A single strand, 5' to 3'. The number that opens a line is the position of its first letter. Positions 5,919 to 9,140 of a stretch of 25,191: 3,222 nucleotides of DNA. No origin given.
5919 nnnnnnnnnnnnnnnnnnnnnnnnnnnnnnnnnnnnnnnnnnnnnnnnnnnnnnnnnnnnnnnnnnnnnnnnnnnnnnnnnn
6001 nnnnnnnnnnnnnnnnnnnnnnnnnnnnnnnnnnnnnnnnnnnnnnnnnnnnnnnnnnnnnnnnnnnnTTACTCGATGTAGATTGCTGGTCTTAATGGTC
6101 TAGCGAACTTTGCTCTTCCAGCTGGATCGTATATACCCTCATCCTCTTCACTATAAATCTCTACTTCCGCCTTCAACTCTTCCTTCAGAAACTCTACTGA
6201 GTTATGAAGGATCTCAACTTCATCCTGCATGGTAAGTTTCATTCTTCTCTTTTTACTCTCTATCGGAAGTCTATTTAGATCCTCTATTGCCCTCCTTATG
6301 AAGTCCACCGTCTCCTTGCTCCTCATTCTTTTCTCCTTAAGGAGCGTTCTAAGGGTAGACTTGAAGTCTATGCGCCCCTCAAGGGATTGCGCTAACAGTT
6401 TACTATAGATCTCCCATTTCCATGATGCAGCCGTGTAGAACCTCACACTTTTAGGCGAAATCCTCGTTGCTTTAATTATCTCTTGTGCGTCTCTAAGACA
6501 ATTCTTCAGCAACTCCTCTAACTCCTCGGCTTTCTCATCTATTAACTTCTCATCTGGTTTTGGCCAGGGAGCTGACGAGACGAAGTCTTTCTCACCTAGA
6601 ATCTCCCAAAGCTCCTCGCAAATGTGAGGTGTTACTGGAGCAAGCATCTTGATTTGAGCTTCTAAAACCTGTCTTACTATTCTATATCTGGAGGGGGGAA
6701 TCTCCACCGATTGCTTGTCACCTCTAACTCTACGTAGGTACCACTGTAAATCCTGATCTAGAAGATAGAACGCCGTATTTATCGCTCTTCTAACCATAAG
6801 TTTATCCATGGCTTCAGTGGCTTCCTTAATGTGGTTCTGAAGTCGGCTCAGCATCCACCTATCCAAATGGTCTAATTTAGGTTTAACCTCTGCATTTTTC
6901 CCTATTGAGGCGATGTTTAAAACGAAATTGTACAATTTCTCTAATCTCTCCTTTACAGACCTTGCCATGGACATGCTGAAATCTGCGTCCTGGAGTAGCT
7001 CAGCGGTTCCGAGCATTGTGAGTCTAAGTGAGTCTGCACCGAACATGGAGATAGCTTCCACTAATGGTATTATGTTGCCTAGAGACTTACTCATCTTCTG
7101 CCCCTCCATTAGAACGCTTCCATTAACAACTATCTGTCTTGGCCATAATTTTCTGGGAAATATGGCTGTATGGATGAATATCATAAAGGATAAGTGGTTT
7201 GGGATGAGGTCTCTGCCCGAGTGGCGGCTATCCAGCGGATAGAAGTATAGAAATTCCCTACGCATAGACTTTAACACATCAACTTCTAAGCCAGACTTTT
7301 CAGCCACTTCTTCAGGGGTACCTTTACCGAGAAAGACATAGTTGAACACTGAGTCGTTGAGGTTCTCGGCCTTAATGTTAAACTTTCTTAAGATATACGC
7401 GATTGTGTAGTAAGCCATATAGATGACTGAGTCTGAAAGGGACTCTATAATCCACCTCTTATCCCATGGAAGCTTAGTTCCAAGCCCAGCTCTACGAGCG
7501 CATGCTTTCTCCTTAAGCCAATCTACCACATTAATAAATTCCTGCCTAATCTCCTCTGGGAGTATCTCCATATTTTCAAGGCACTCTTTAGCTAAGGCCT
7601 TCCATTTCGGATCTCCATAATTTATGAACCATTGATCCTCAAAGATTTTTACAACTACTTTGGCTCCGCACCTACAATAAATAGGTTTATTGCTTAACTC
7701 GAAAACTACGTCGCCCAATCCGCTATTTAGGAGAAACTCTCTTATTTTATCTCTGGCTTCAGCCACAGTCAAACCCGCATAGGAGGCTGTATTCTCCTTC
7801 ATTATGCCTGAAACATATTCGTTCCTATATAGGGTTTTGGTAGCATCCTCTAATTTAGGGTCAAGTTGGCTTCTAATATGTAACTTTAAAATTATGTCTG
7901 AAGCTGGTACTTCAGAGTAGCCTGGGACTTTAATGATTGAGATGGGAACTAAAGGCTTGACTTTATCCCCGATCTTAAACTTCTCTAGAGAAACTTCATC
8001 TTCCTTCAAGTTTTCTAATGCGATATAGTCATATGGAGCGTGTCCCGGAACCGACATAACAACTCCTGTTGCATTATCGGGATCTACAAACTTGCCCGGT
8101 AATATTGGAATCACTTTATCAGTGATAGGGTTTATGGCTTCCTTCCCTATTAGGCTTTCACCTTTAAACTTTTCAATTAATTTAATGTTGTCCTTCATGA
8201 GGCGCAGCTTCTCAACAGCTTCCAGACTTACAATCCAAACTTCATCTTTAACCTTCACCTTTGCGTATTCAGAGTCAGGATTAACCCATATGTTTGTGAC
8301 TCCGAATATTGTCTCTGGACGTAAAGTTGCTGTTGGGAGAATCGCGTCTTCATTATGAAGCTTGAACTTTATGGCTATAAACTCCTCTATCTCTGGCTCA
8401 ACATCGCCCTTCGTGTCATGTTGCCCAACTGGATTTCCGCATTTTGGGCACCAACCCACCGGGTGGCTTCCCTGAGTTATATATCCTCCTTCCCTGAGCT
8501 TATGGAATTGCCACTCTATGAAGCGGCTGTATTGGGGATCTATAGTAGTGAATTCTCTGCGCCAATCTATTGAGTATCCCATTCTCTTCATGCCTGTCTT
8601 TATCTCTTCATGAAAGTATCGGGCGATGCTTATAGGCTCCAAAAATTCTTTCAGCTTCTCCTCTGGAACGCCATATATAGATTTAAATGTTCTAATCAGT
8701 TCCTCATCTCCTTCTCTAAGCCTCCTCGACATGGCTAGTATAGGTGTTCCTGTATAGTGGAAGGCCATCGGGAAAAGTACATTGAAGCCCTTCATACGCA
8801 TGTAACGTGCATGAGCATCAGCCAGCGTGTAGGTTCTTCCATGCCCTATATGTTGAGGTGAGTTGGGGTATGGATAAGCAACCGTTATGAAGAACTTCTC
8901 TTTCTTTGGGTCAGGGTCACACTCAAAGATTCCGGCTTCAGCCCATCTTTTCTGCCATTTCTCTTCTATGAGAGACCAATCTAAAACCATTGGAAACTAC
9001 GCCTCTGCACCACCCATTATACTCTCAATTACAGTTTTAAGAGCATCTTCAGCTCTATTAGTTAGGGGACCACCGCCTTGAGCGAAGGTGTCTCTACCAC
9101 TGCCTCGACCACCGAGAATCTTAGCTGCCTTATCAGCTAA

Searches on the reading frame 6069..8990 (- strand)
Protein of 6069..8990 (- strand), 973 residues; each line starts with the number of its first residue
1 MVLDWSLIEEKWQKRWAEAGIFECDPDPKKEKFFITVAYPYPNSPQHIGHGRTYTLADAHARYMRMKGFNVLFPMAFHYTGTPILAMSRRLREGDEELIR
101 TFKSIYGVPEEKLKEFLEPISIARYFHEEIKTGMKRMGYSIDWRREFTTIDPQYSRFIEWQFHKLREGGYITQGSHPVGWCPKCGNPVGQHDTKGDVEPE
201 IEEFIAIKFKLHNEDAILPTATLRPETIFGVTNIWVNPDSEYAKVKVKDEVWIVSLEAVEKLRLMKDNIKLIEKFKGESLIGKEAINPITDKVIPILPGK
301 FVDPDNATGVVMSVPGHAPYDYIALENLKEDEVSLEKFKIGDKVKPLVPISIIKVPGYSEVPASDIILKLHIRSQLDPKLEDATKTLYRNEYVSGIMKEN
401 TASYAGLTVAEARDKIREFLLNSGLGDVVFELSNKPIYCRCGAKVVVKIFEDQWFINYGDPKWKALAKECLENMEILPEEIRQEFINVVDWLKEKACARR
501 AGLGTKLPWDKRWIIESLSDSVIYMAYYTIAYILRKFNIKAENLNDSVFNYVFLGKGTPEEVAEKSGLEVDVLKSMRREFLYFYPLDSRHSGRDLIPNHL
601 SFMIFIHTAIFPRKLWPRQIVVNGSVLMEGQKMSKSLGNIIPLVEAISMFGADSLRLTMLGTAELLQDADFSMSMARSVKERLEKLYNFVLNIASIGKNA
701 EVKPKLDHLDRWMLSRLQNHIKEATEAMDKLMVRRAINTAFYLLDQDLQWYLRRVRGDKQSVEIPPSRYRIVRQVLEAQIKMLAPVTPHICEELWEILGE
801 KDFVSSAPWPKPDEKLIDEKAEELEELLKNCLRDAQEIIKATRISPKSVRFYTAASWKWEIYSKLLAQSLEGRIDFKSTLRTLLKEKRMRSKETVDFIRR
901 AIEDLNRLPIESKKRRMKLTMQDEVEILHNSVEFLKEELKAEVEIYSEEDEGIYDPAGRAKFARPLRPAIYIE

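Call 54: search_protein_families(library=pfam, proteins=[window:6069-8990:-])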
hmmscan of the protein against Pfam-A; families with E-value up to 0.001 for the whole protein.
window:6069-8990:- (973 aa): 5 families
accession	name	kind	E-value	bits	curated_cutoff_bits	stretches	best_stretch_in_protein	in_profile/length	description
PF00133.28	tRNA-synt_1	-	6.6e-40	137.6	22.7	1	11-671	1-413/414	tRNA synthetases class I (I, L, M and V)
PF08264.19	Anticodon_1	-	3.7e-31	108.5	25.1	1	710-847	1-144/148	Anticodon-binding domain of tRNA ligase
PF09334.17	tRNA-synt_1g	-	9.6e-23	81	20.1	2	34-104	2-72/391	tRNA synthetases class I (M)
PF13603.12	tRNA-synt_1_2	-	3.1e-12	46.8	25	1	205-322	10-126/185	Leucyl-tRNA synthetase, editing domain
PF01406.26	tRNA-synt_1e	-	8.4e-12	45.5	27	1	584-672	206-292/301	tRNA synthetases class I (C) catalytic domain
